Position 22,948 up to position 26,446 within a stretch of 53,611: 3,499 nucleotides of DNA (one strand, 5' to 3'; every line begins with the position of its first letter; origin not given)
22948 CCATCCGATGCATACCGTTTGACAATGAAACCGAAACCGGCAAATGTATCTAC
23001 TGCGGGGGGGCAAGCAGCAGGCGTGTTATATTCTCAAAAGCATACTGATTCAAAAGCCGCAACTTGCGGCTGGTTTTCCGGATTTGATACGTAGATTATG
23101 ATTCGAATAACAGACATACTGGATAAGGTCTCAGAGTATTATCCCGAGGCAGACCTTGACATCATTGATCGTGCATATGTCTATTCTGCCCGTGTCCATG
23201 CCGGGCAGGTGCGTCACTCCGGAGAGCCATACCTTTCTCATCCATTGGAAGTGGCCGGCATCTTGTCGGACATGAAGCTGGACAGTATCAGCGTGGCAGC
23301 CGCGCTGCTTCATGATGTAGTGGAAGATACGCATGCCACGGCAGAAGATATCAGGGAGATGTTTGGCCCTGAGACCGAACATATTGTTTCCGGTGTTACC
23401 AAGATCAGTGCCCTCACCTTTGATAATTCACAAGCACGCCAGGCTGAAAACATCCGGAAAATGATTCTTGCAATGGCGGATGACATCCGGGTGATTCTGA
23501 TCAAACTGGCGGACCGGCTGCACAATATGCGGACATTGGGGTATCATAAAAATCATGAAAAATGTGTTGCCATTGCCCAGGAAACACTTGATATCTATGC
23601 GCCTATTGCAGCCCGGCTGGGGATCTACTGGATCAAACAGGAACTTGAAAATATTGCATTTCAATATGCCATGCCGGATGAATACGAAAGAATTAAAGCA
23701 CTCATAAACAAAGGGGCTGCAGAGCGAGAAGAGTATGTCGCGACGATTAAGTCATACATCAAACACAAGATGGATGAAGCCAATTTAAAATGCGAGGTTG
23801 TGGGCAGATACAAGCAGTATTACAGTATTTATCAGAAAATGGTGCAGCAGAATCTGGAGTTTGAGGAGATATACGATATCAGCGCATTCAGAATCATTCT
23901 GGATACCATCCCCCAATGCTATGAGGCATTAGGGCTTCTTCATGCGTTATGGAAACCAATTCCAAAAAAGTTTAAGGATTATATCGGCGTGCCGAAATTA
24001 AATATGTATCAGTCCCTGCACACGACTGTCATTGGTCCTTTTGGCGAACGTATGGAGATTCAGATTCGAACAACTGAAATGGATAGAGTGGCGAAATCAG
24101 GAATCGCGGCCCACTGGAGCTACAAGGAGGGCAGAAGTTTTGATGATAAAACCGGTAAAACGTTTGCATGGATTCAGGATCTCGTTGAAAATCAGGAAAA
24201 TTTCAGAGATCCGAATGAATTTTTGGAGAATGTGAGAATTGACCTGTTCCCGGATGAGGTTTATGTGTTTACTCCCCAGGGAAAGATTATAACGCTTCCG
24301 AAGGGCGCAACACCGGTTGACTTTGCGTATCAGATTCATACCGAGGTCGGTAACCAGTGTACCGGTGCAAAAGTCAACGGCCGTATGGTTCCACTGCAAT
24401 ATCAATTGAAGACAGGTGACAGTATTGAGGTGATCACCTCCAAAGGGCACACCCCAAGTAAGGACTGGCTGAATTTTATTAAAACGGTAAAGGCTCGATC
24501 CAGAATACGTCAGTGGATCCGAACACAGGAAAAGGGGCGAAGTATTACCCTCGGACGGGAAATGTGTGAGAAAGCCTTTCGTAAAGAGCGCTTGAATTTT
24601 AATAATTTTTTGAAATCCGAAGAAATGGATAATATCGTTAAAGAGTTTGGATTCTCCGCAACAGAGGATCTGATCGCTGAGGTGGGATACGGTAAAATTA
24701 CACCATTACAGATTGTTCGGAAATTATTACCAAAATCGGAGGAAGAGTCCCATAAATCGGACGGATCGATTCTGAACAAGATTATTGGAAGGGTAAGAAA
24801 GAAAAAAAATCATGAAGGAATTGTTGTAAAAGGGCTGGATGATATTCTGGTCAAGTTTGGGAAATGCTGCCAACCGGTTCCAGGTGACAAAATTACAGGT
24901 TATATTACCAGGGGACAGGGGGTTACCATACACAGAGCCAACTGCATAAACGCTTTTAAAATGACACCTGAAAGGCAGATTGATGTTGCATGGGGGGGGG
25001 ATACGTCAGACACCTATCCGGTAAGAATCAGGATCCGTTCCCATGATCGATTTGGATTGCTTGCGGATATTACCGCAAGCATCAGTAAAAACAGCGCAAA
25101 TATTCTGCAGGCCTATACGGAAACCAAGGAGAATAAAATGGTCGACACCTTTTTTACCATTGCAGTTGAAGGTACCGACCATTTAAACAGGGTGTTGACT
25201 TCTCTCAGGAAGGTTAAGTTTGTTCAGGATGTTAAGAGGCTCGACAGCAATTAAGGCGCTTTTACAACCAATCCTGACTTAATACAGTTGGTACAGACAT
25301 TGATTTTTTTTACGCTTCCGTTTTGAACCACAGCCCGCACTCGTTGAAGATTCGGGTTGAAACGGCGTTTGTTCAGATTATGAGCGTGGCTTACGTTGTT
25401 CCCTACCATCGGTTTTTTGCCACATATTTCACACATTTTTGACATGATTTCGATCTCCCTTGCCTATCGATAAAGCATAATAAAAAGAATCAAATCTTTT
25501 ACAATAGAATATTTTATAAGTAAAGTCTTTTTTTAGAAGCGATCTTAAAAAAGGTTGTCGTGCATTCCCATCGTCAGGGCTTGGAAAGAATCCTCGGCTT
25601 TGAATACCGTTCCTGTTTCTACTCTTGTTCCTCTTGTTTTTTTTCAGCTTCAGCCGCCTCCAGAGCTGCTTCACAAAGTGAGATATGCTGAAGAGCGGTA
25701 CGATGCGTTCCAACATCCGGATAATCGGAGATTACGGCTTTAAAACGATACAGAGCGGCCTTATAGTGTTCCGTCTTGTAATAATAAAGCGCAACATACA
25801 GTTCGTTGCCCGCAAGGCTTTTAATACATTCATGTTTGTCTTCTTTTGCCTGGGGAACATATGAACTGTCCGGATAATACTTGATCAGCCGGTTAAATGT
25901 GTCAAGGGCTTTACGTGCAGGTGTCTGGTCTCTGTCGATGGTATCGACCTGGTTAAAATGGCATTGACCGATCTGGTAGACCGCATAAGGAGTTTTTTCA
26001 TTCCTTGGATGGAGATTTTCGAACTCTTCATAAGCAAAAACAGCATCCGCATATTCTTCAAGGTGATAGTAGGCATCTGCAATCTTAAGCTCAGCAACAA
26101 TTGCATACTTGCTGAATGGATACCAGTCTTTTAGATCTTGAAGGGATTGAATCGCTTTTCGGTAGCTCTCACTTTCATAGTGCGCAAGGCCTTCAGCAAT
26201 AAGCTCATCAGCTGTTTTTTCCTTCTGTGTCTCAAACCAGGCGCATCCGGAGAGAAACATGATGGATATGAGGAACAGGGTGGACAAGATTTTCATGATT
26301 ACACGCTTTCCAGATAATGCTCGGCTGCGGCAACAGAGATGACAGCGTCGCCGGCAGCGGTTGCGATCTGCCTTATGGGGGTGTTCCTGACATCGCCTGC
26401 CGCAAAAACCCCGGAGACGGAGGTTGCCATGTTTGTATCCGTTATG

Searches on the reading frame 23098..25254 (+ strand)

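Call 67: search_protein_families(library=pfam, proteins=[window:23098-25254:+], max_evalue=0.00001)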
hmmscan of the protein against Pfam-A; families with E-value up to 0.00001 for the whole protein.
window:23098-25254:+ (718 aa): 7 families
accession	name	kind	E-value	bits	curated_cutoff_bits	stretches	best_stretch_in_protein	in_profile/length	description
PF13328.12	HD_4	-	2e-49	167.8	27.2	1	26-176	1-155/156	HD domain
PF04607.23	RelA_SpoT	-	5.2e-41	139.9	27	1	236-345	1-111/113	Region found in RelA / SpoT proteins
PF02824.27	TGS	-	7.5e-24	84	22.2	1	388-447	1-60/60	TGS domain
PF19296.4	RelA_AH_RIS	-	3.1e-19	70.2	23.8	1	461-613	4-169/185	RelA/SpoT, AH and RIS domains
PF13291.12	ACT_4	-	7e-19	68.7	27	1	637-714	2-80/80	ACT domain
PF01966.28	HD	-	4e-12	46.9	22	1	45-144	1-116/116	HD domain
PF01842.31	ACT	-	8.7e-08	32.2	27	1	643-706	2-64/66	ACT domain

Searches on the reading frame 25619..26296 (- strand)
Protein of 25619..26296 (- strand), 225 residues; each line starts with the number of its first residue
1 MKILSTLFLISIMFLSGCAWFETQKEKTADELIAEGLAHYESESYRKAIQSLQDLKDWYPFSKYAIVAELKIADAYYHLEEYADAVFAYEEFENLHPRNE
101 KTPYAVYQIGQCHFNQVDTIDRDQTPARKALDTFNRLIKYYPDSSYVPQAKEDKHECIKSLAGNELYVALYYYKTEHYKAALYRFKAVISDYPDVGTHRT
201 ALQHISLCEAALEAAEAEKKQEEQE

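Call 67: search_protein_families(library=pfam, proteins=[window:25619-26296:-], max_evalue=0.00001)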
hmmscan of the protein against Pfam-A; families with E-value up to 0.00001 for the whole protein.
window:25619-26296:- (225 aa): 4 families
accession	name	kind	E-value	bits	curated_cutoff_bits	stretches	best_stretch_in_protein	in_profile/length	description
PF13525.12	YfiO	-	1.8e-38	132.8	25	1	26-221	2-200/203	Outer membrane lipoprotein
PF13512.12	TPR_18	-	2.6e-17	63.8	21.9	1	23-152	4-143/145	Tetratricopeptide repeat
PF13174.12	TPR_6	-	3.4e-12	46.6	26.3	0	104-144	1-33/33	Tetratricopeptide repeat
PF07719.23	TPR_2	-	1.7e-06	28.1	27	0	72-99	7-34/34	Tetratricopeptide repeat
